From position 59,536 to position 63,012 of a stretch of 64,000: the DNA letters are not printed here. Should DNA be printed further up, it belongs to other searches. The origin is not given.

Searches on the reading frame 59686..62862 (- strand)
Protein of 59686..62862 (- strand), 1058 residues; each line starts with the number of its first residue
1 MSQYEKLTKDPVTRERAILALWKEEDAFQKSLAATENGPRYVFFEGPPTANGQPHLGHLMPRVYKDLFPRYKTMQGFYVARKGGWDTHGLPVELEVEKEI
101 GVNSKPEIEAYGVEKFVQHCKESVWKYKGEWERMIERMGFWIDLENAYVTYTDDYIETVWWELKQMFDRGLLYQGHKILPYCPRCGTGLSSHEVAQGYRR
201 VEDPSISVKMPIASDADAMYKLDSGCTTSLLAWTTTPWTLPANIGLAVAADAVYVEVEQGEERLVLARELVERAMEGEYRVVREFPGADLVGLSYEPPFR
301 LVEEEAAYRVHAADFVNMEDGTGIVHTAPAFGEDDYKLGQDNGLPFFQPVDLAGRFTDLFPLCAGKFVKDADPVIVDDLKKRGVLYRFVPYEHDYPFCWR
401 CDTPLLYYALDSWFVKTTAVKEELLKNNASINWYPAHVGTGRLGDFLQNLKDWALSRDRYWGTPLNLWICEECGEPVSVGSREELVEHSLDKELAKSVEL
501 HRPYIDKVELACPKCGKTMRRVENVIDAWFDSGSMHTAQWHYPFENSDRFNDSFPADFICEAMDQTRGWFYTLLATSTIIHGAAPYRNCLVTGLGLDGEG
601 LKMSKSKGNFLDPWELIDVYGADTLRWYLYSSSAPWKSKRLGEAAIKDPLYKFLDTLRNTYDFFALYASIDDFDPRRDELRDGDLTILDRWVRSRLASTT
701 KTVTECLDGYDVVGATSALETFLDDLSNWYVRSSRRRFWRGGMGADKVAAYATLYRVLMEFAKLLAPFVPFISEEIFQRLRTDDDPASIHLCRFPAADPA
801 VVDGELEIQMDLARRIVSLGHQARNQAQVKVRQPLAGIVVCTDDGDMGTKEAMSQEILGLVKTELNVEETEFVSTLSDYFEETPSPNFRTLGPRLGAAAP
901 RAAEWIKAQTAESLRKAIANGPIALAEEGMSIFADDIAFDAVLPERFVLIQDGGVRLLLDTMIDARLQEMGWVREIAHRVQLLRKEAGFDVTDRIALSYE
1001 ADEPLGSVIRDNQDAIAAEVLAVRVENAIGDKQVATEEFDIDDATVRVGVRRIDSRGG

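Call 19: search_protein_families(library=pfam, proteins=[window:59686-62862:-], max_evalue=0.01)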
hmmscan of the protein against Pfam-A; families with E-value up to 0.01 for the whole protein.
window:59686-62862:- (1058 aa): 8 families
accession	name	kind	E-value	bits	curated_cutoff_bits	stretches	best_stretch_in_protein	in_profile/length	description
PF00133.28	tRNA-synt_1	-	1.7e-121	406.3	22.7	1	18-633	2-406/414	tRNA synthetases class I (I, L, M and V)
PF19302.4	DUF5915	-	1e-37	130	27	1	860-1052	3-194/195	Domain of unknown function (DUF5915)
PF08264.19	Anticodon_1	-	2.3e-31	109.1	25.1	1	689-835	1-144/148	Anticodon-binding domain of tRNA ligase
PF09334.17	tRNA-synt_1g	-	2.4e-17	63.2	20.1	2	50-103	10-62/391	tRNA synthetases class I (M)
PF01921.24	tRNA-synt_1f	-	0.00034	20.1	27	1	595-655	276-334/360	tRNA synthetases class I (K)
PF01406.26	tRNA-synt_1e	-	0.0025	17.6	27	0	598-632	249-283/301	tRNA synthetases class I (C) catalytic domain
PF18439.7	zf_UBZ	-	0.0068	16.5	25.6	0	468-484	3-19/32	Ubiquitin-Binding Zinc Finger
PF12773.13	DZR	-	0.0098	16.5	27.3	0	469-520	14-35/45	Double zinc ribbon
